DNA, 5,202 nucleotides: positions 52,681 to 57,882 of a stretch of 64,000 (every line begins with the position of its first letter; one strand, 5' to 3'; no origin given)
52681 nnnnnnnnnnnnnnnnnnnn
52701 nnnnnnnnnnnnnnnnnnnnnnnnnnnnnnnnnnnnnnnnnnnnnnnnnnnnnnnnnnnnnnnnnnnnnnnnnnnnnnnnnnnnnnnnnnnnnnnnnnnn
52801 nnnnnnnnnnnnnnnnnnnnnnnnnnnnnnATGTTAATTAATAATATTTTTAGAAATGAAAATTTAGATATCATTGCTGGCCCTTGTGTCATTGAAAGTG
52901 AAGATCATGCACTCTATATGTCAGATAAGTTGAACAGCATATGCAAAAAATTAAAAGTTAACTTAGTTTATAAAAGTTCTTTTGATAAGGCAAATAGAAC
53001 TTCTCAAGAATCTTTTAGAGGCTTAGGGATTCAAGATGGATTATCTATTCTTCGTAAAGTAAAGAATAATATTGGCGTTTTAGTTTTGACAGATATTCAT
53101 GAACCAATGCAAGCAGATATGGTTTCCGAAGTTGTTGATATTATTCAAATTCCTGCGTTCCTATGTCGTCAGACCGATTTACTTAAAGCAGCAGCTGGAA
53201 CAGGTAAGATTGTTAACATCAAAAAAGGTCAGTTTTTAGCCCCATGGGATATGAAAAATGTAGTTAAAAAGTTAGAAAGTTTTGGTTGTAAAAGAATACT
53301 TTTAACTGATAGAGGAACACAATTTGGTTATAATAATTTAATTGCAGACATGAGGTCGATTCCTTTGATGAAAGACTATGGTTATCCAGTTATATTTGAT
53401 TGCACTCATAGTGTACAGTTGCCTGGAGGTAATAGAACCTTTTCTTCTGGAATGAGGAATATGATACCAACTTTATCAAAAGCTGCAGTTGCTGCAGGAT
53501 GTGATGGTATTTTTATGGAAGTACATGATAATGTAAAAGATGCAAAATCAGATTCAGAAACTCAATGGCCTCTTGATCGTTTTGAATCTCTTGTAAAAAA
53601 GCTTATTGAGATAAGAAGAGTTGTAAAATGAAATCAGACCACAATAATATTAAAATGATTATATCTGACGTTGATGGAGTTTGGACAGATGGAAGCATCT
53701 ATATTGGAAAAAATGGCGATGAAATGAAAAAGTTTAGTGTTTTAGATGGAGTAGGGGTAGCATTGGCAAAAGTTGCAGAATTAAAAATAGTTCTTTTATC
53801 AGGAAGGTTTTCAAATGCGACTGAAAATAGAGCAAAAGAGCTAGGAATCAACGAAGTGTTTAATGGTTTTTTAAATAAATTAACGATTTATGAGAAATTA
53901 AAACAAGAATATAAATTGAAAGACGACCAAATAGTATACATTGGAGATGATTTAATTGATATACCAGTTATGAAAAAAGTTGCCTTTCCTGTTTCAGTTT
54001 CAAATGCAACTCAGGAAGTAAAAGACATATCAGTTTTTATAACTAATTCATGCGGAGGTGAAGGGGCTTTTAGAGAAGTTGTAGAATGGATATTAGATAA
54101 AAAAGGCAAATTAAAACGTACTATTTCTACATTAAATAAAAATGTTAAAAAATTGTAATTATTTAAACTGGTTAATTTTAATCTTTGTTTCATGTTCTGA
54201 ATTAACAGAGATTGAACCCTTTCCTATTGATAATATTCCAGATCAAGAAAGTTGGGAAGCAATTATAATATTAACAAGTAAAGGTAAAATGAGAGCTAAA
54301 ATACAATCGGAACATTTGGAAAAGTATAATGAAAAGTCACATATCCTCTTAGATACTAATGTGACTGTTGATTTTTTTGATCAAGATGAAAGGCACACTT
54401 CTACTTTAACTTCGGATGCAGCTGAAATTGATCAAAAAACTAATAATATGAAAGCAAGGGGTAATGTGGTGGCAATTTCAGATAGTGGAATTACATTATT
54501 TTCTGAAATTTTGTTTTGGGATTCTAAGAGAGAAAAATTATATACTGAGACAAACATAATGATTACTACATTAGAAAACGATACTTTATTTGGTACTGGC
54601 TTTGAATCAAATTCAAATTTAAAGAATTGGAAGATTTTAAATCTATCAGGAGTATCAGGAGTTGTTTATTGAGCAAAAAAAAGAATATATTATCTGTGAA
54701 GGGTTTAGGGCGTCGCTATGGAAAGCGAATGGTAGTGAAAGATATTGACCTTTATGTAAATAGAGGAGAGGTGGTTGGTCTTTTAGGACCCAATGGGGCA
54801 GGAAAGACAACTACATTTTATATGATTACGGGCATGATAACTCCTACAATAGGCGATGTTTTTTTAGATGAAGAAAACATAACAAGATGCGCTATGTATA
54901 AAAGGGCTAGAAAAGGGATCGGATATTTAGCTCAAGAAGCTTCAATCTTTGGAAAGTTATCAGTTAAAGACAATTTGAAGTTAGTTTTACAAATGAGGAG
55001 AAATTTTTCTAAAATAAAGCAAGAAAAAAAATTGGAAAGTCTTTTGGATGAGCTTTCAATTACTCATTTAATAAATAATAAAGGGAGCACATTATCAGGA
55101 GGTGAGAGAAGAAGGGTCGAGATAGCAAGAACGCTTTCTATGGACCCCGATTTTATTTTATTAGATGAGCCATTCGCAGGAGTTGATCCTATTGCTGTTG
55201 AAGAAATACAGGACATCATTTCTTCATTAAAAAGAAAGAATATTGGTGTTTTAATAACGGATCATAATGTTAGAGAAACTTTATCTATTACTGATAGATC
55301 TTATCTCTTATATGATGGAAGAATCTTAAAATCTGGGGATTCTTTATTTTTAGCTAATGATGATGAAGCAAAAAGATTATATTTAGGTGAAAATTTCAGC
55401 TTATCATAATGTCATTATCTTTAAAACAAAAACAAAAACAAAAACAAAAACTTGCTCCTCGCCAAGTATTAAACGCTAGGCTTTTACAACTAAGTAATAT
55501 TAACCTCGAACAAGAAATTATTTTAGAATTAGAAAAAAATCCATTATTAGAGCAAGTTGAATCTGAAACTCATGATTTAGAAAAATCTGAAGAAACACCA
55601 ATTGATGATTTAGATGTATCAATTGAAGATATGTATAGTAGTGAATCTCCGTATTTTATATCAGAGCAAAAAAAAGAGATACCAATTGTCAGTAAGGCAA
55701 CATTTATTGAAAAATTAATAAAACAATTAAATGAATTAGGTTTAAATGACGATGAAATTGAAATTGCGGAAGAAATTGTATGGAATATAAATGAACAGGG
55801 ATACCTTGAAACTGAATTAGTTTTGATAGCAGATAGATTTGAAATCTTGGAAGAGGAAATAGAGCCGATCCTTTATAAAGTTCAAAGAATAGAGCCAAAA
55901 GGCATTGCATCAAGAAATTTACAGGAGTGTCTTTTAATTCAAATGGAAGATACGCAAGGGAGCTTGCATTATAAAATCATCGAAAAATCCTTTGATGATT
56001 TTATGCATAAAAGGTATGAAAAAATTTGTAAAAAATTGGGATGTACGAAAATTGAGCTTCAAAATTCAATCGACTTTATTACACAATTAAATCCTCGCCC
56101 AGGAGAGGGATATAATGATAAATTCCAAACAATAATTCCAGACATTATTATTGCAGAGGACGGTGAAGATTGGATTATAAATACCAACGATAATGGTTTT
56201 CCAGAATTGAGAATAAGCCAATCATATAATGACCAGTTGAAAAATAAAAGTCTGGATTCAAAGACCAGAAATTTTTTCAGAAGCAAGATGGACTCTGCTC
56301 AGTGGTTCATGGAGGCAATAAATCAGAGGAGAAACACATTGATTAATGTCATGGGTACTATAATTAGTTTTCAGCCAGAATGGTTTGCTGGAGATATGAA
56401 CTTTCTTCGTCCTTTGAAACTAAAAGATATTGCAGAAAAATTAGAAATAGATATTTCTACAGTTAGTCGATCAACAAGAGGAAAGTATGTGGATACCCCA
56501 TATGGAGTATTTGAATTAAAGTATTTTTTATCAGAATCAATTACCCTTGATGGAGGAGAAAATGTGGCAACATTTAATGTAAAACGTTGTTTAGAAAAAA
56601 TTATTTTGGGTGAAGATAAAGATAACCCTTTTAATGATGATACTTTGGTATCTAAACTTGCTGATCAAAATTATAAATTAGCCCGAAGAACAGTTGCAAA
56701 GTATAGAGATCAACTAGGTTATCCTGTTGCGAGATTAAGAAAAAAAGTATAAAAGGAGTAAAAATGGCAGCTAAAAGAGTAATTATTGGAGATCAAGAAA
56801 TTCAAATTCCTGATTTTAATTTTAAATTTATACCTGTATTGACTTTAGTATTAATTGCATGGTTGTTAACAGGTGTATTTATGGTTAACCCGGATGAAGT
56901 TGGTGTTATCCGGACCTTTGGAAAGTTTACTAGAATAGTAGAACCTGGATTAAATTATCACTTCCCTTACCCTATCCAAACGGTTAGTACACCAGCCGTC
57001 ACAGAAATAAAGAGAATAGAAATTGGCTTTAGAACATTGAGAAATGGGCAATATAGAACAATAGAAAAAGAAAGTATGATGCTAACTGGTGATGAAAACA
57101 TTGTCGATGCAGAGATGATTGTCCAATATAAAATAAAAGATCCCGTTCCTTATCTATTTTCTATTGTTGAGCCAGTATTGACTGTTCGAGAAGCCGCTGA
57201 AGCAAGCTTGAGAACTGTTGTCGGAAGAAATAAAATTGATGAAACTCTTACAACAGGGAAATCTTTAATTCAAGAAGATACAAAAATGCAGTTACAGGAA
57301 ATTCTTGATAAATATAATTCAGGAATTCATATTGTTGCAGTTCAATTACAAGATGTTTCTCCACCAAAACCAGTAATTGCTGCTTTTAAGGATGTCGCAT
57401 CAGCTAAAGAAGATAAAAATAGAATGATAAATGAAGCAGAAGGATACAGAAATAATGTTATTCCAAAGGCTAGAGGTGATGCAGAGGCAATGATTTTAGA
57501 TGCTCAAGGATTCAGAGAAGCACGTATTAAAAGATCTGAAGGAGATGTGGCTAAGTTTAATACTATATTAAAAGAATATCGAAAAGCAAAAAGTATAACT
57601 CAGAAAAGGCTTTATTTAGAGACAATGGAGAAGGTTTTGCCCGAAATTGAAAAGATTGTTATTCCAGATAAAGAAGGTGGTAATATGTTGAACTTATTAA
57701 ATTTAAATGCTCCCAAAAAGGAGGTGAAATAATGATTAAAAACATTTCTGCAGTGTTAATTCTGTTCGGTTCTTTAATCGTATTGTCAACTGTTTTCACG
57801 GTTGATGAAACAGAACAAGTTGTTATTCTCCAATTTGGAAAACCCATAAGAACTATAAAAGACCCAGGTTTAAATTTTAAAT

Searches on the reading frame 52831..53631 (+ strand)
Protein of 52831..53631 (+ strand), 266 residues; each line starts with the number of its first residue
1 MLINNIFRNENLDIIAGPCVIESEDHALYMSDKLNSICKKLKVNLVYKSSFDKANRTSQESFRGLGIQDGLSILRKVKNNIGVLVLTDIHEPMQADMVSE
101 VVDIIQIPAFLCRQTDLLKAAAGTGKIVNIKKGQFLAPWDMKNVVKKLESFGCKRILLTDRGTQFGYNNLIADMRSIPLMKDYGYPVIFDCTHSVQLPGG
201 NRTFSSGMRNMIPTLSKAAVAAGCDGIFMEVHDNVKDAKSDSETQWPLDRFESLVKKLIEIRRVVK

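Call 91: search_protein_families(library=pfam, proteins=[window:52831-53631:+], max_evalue=0.00001)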
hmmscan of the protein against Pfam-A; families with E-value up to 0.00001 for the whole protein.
window:52831-53631:+ (266 aa): 1 family
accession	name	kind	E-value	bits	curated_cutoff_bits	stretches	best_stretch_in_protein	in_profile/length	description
PF00793.26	DAHP_synth_1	-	2.6e-70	236.8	25.5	1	9-262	15-265/270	DAHP synthetase I family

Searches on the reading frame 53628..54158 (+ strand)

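Call 91: search_protein_families(library=pfam, proteins=[window:53628-54158:+], max_evalue=0.00001)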
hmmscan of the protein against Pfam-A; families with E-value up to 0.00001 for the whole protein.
window:53628-54158:+ (176 aa): 2 families
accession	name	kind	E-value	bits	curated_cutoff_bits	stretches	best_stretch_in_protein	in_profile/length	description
PF08282.18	Hydrolase_3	-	1.4e-11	45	20.9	1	66-141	170-245/255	haloacid dehalogenase-like hydrolase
PF00702.32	Hydrolase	-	2.4e-06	28.5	26.4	0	39-117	100-189/191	haloacid dehalogenase-like hydrolase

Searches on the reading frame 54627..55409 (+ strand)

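Call 92: search_protein_families(library=pfam, proteins=[window:54627-55409:+], max_evalue=0.00001)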
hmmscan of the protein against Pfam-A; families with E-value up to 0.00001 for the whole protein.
window:54627-55409:+ (260 aa): 1 family
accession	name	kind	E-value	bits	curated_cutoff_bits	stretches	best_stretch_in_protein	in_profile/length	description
PF00005.33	ABC_tran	-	1.3e-36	126.6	25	1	37-184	1-137/137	ABC transporter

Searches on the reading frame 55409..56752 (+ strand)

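Call 92: search_protein_families(library=pfam, proteins=[window:55409-56752:+], max_evalue=0.00001)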
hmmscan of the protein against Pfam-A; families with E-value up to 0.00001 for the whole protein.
window:55409-56752:+ (447 aa): 3 families
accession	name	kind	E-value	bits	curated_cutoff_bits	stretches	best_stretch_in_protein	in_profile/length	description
PF04963.19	Sigma54_CBD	-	1.8e-51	174.9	22.9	1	95-273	8-185/185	Sigma-54 factor, core binding domain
PF04552.19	Sigma54_DBD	-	7.8e-47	159.4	22.8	1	288-445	2-159/160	Sigma-54, DNA binding domain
PF00309.25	Sigma54_AID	-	1.1e-09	38.4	23.8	1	4-48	1-45/46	Sigma-54 factor, Activator interacting domain (AID)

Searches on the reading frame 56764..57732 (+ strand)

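Call 92: search_protein_families(library=pfam, proteins=[window:56764-57732:+], max_evalue=0.00001)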
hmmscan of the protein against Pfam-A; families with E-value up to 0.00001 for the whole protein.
window:56764-57732:+ (322 aa): 1 family
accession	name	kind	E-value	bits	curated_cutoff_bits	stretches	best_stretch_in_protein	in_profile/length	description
PF01145.31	Band_7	-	3e-27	96.2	23.6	1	40-227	2-174/176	SPFH domain / Band 7 family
